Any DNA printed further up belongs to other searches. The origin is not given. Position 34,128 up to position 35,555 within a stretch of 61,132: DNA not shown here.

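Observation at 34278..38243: Co-oriented V4R / UbiA / GGR-like / UbiA cluster: a possible isoprenoid-lipid handling module with a ligand-binding partner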

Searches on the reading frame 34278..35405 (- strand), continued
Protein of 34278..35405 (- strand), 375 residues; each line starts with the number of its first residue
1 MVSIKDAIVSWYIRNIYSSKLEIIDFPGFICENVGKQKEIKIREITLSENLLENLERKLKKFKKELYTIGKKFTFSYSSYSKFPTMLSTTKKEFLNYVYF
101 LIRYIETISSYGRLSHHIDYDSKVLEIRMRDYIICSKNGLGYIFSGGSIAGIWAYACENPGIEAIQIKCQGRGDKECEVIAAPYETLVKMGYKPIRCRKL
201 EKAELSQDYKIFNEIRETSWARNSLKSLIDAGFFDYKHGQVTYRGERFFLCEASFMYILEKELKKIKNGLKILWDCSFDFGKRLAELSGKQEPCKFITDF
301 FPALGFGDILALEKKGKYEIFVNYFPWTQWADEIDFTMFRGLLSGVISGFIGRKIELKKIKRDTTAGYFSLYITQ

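Call 40: search_protein_families(library=ncbifam, proteins=[L053:8100-8993:+, L063:4412-5179:+, L042:8146-8976:+, L051:3149-4003:+, L047:9350-10195:-, L047:10278-11207:-, L003:3466-4314:+, L005:6080-6913:+, L001:5927-6751:-, L024:6110-7000:+], max_evalue=0.00001)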
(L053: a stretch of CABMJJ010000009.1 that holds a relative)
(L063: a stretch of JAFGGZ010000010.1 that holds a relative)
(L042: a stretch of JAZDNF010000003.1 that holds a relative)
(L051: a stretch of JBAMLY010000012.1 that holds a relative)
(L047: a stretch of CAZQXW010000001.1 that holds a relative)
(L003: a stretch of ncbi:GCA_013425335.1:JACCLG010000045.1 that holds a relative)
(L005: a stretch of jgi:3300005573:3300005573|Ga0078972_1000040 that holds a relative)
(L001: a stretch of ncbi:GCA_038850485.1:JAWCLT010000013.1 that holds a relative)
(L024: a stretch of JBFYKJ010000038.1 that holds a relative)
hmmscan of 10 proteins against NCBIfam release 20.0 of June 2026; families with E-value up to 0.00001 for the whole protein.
L053:8100-8993:+ (297 aa): 16 families
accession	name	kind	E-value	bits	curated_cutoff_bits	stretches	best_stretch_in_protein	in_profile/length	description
NF009523.0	PRK12884.1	equivalog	3.7e-31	108.4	269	1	12-290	3-275/279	prenyltransferase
NF005742.0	PRK07566.1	equivalog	5.8e-27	94.6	313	1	65-272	83-292/315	chlorophyll synthase ChlG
TIGR01476.1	chlor_syn_BchG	subfamily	1.2e-24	87.3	212.3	1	65-282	55-274/283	(bacterio)chlorophyll synthase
NF009521.0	PRK12882.1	equivalog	1.6e-20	73.5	296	1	16-265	8-254/280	geranylgeranylglycerol-phosphate geranylgeranyltransferase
NF009525.0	PRK12887.1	equivalog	5.6e-20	71.9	226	1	64-279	70-297/310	homogentisate phytyltransferase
NF009058.0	PRK12392.1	subfamily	6.7e-17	61.5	494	1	49-259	57-268/333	bacteriochlorophyll c synthase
NF009522.0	PRK12883.1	equivalog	1.6e-15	57.4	353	1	27-233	17-217/279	geranylgeranylglycerol-phosphate geranylgeranyltransferase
TIGR02056.1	ChlG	equivalog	7.6e-15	55.3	436.45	1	64-259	70-275/306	chlorophyll synthase ChlG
NF035940.1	prenyl_rel_EboC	equivalog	9.9e-14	51.4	250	1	54-245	45-235/292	UbiA-like protein EboC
TIGR01475.1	ubiA_other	subfamily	2.3e-11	43.7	180.8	1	13-287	2-274/282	UbiA-like polyprenyltransferase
NF006088.0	PRK08238.1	equivalog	5.5e-10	38.5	351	1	32-148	210-326/482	UbiA family prenyltransferase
NF009513.0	PRK12872.1-3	equivalog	1.7e-09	37.6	288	1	65-286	70-288/293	prenyltransferase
TIGR01473.1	cyoE_ctaB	equivalog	1.9e-08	34.5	210.3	1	19-287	6-279/281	heme o synthase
NF008977.0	PRK12324.1-2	equivalog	2.3e-07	30.5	234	1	28-166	16-153/297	decaprenyl-phosphate phosphoribosyltransferase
NF009516.0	PRK12875.1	equivalog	4.9e-07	29.1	205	1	66-284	72-286/292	prenyltransferase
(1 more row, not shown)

L063:4412-5179:+ (255 aa): 12 families
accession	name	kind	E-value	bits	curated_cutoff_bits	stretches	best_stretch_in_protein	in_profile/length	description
NF009523.0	PRK12884.1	equivalog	8.9e-20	71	269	1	1-209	18-221/279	prenyltransferase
NF009521.0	PRK12882.1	equivalog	1.2e-17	64.1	296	1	21-219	39-236/280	geranylgeranylglycerol-phosphate geranylgeranyltransferase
TIGR01476.1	chlor_syn_BchG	subfamily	4.9e-17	62.3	212.3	1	12-193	25-211/283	(bacterio)chlorophyll synthase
NF009513.0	PRK12872.1-3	equivalog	4.7e-16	59.2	288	1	21-226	52-256/293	prenyltransferase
NF005742.0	PRK07566.1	equivalog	5.7e-16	58.5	313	1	15-191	58-238/315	chlorophyll synthase ChlG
NF009522.0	PRK12883.1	equivalog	1.4e-14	54.2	353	1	29-206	41-217/279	geranylgeranylglycerol-phosphate geranylgeranyltransferase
NF009525.0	PRK12887.1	equivalog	1e-12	48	226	1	24-205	59-243/310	homogentisate phytyltransferase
TIGR02056.1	ChlG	equivalog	1.5e-11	44.4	436.45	1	27-190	55-230/306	chlorophyll synthase ChlG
TIGR01475.1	ubiA_other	subfamily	1e-09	38.3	180.8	1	27-188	41-203/282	UbiA-like polyprenyltransferase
NF009516.0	PRK12875.1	equivalog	3.9e-09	36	205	1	5-217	35-248/292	prenyltransferase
NF009512.0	PRK12872.1-1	equivalog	1e-06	28.6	278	0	142-203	174-235/303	geranylgeranylglycerol-phosphate geranylgeranyltransferase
NF004751.0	PRK06080.1-3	equivalog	2.2e-06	27.4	264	1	5-230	28-258/296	1,4-dihydroxy-2-naphthoate polyprenyltransferase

L042:8146-8976:+ (276 aa): 22 families
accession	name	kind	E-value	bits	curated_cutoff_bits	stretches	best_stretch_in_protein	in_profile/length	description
NF005742.0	PRK07566.1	equivalog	3.2e-23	82.3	313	1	38-227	68-262/315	chlorophyll synthase ChlG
NF009523.0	PRK12884.1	equivalog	9.2e-22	77.5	269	1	3-238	4-237/279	prenyltransferase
TIGR01476.1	chlor_syn_BchG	subfamily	8.1e-21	74.7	212.3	1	38-236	40-240/283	(bacterio)chlorophyll synthase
NF010117.0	PRK13591.1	equivalog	1.9e-15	56.7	238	1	35-226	58-249/307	prenyltransferase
NF009525.0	PRK12887.1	equivalog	2.7e-15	56.5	226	1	47-231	63-260/310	homogentisate phytyltransferase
NF009513.0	PRK12872.1-3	equivalog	1.7e-14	54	288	1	34-256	51-273/293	prenyltransferase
NF009522.0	PRK12883.1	equivalog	1.8e-14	53.9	353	1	1-251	1-248/279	geranylgeranylglycerol-phosphate geranylgeranyltransferase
NF009521.0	PRK12882.1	equivalog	4.9e-14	52.2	296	1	3-235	5-237/280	geranylgeranylglycerol-phosphate geranylgeranyltransferase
NF009516.0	PRK12875.1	equivalog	1.4e-13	50.6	205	1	31-221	48-239/292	prenyltransferase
TIGR01475.1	ubiA_other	subfamily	1.4e-11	44.4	180.8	1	4-249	3-251/282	UbiA-like polyprenyltransferase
TIGR02056.1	ChlG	equivalog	3.3e-11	43.3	436.45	1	24-236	43-262/306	chlorophyll synthase ChlG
NF009524.0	PRK12886.1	equivalog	8.9e-11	41.7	387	1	5-236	10-242/291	prenyltransferase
NF041585.1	MqnP_Cj_Hp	exception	1.6e-08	34.4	375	1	5-234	3-236/281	menaquinone biosynthesis prenyltransferase MqnP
NF009058.0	PRK12392.1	subfamily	3.7e-08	32.8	494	1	27-234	44-260/333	bacteriochlorophyll c synthase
NF009609.0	PRK13106.1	equivalog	4e-08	33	349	1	5-261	17-283/301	prenyltransferase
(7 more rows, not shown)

L051:3149-4003:+ (284 aa): 11 families
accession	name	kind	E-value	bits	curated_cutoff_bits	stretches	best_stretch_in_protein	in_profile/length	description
NF010117.0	PRK13591.1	equivalog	1.7e-19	70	238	1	38-224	60-243/307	prenyltransferase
NF005742.0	PRK07566.1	equivalog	7.9e-13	48.2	313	1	38-220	68-250/315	chlorophyll synthase ChlG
TIGR01476.1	chlor_syn_BchG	subfamily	2.3e-12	46.9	212.3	1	25-226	20-228/283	(bacterio)chlorophyll synthase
NF009058.0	PRK12392.1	subfamily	1.3e-11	44.1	494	1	17-208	34-230/333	bacteriochlorophyll c synthase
NF009513.0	PRK12872.1-3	equivalog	1.7e-11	44.2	288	1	37-211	53-222/293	prenyltransferase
NF009523.0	PRK12884.1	equivalog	7e-11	41.8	269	1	21-212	21-207/279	prenyltransferase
NF009521.0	PRK12882.1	equivalog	2.5e-09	36.8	296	1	27-223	27-218/280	geranylgeranylglycerol-phosphate geranylgeranyltransferase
NF009522.0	PRK12883.1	equivalog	3.2e-09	36.7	353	1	15-208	15-202/279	geranylgeranylglycerol-phosphate geranylgeranyltransferase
NF009525.0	PRK12887.1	equivalog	2.7e-08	33.5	226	1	39-208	56-231/310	homogentisate phytyltransferase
NF009512.0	PRK12872.1-1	equivalog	3.4e-06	26.8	278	0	173-211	188-226/303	geranylgeranylglycerol-phosphate geranylgeranyltransferase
TIGR02056.1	ChlG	equivalog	8e-06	25.6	436.45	0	15-226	30-249/306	chlorophyll synthase ChlG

L047:9350-10195:- (281 aa): 3 families
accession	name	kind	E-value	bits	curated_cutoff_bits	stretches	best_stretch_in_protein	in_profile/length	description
NF009522.0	PRK12883.1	equivalog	5.6e-08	32.6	353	1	41-253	42-251/279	geranylgeranylglycerol-phosphate geranylgeranyltransferase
NF009523.0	PRK12884.1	equivalog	2.2e-06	27.1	269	1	44-252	45-253/279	prenyltransferase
NF003348.0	PRK04375.1-1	equivalog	9.2e-06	25.2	285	0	46-248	49-248/292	heme o synthase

L047:10278-11207:- (309 aa): 2 families
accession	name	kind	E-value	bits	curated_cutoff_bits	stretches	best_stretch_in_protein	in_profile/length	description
NF009523.0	PRK12884.1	equivalog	2.6e-07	30.1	269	1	106-270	87-246/279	prenyltransferase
NF009521.0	PRK12882.1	equivalog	8.4e-06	25.2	296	1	132-261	111-229/280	geranylgeranylglycerol-phosphate geranylgeranyltransferase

L003:3466-4314:+ (282 aa): 7 families
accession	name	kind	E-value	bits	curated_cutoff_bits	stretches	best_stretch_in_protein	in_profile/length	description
NF010117.0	PRK13591.1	equivalog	3.4e-12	46.1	238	1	73-248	90-267/307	prenyltransferase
NF009523.0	PRK12884.1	equivalog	6.6e-10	38.6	269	1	49-244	48-239/279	prenyltransferase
NF009513.0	PRK12872.1-3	equivalog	2.8e-09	36.9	288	1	55-242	70-255/293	prenyltransferase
NF005742.0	PRK07566.1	equivalog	9.4e-09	34.8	313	1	86-249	115-273/315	chlorophyll synthase ChlG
NF009522.0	PRK12883.1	equivalog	3.3e-07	30.1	353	1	71-236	73-229/279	geranylgeranylglycerol-phosphate geranylgeranyltransferase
NF009521.0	PRK12882.1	equivalog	5.6e-06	25.8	296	1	89-272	91-273/280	geranylgeranylglycerol-phosphate geranylgeranyltransferase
NF009512.0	PRK12872.1-1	equivalog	6.9e-06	25.8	278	0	17-247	11-257/303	geranylgeranylglycerol-phosphate geranylgeranyltransferase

L005:6080-6913:+ (277 aa): 6 families
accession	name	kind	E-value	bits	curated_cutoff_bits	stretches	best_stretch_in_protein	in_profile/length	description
NF010117.0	PRK13591.1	equivalog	2e-17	63.2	238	1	15-238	36-263/307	prenyltransferase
NF009513.0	PRK12872.1-3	equivalog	8.1e-13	48.5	288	1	57-250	73-271/293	prenyltransferase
NF009521.0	PRK12882.1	equivalog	3.6e-10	39.5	296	1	57-237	59-240/280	geranylgeranylglycerol-phosphate geranylgeranyltransferase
NF005742.0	PRK07566.1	equivalog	4.5e-10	39.1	313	1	86-220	116-255/315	chlorophyll synthase ChlG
TIGR01476.1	chlor_syn_BchG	subfamily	5.6e-08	32.6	212.3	1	57-243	58-250/283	(bacterio)chlorophyll synthase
NF009523.0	PRK12884.1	equivalog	2.2e-07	30.4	269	1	57-242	57-242/279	prenyltransferase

L001:5927-6751:- (274 aa): 0 families

L024:6110-7000:+ (296 aa): 6 families
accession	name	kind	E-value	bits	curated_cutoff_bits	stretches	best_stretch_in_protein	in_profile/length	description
NF010117.0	PRK13591.1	equivalog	5.3e-30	104.5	238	1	15-265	33-274/307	prenyltransferase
NF009513.0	PRK12872.1-3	equivalog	1.2e-11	44.7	288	1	51-261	64-263/293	prenyltransferase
NF009521.0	PRK12882.1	equivalog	1.5e-09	37.5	296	1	26-246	23-227/280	geranylgeranylglycerol-phosphate geranylgeranyltransferase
NF009523.0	PRK12884.1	equivalog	2e-08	33.8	269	1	47-256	44-232/279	prenyltransferase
NF005742.0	PRK07566.1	equivalog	1e-06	28.1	313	1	58-246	84-266/315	chlorophyll synthase ChlG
NF009512.0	PRK12872.1-1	equivalog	2.7e-06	27.2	278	0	52-239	51-243/303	geranylgeranylglycerol-phosphate geranylgeranyltransferase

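Call 41: find_encoding_contigs(protein=P0001, flank=10000, max_places=1)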
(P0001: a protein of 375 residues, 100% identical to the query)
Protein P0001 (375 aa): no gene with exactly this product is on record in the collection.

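Call 55: search_protein_families(library=pfam, proteins=[L001:4837-5913:-, L001:5927-6751:-], max_evalue=0.001)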
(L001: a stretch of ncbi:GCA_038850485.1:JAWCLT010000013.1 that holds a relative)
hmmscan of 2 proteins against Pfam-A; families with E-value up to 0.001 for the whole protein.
L001:4837-5913:- (358 aa): 17 families
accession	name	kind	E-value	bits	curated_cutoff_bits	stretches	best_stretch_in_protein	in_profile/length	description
PF13847.12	Methyltransf_31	-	2e-14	53.9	27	1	181-307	1-116/145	Methyltransferase domain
PF13649.12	Methyltransf_25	-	5.9e-14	53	27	1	187-296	1-97/97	Methyltransferase domain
PF08242.18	Methyltransf_12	-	5.6e-13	49.9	30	1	189-297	2-97/98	Methyltransferase domain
PF08241.18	Methyltransf_11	-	1.2e-12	48.7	21.2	1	189-300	2-95/95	Methyltransferase domain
PF13489.12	Methyltransf_23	-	2.5e-11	44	27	1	176-328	15-145/164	Methyltransferase domain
PF01739.24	CheR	-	1.6e-08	34.6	27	1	239-300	112-173/195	CheR methyltransferase, SAM binding domain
PF01209.24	Ubie_methyltran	-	4.1e-08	33.3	20.1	1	178-325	42-178/233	ubiE/COQ5 methyltransferase family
PF02353.26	CMAS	-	4.2e-06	26.7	27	1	173-306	54-170/273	Mycolic acid cyclopropane synthetase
PF01135.25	PCMT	-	3.8e-05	24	20.3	1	176-278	67-157/210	Protein-L-isoaspartate(D-aspartate) O-methyltransferase (PCMT)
PF05175.20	MTS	-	6.8e-05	23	23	1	177-269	23-104/170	Methyltransferase small domain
PF06325.19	PrmA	-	6.8e-05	22.9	22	1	173-305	151-263/296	Ribosomal protein L11 methyltransferase (PrmA)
PF05891.18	Methyltransf_PK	-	6.9e-05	22.9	27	1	174-304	47-163/218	AdoMet dependent proline di-methyltransferase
PF10017.15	Methyltransf_33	-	0.00011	21.8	23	1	177-300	56-175/304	Histidine-specific methyltransferase, SAM-dependent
PF11968.14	Bmt2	-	0.00046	20.5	20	1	260-301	103-142/221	25S rRNA (adenine(2142)-N(1))-methyltransferase, Bmt2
PF10294.15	Methyltransf_16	-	0.00059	20.1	21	1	173-300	36-155/174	Lysine methyltransferase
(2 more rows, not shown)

L001:5927-6751:- (274 aa): 0 families

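Call 81: search_protein_representatives(alignment_id=A1)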
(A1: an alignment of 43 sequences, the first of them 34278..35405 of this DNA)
Query: 43 sequences, 379 profile positions. Proteins with E-value up to 0.001 (for the whole library): 367; up to 1e-10: 269; up to 1e-30: 186. The best 150 are listed.
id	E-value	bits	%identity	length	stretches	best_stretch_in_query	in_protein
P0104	8.6e-152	522.3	-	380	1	2-379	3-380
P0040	2.7e-148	510.8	-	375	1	1-377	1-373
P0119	8.0e-143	492.8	-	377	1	1-379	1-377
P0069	4.9e-140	483.6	-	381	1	3-379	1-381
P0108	2.8e-139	481.2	-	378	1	1-378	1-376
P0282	4.7e-137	473.8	-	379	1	1-375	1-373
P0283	5.4e-137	473.6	-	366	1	17-378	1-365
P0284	7.2e-134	463.3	-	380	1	1-378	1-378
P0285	4.5e-131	454.1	-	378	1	1-379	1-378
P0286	5.1e-131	454.0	-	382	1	1-378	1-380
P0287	6.3e-131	453.6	-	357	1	18-377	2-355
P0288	2.3e-130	451.8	-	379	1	1-379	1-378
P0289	4.7e-130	450.8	-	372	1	8-378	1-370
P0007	6.9e-129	446.9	-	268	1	117-379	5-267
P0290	2.6e-127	441.7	-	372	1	1-378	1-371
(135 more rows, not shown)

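Call 82: search_protein_families(library=padloc, proteins=[window:34278-35405:-], max_evalue=0.001)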
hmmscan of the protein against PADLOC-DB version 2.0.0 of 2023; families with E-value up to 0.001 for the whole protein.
window:34278-35405:- (375 aa): 0 families
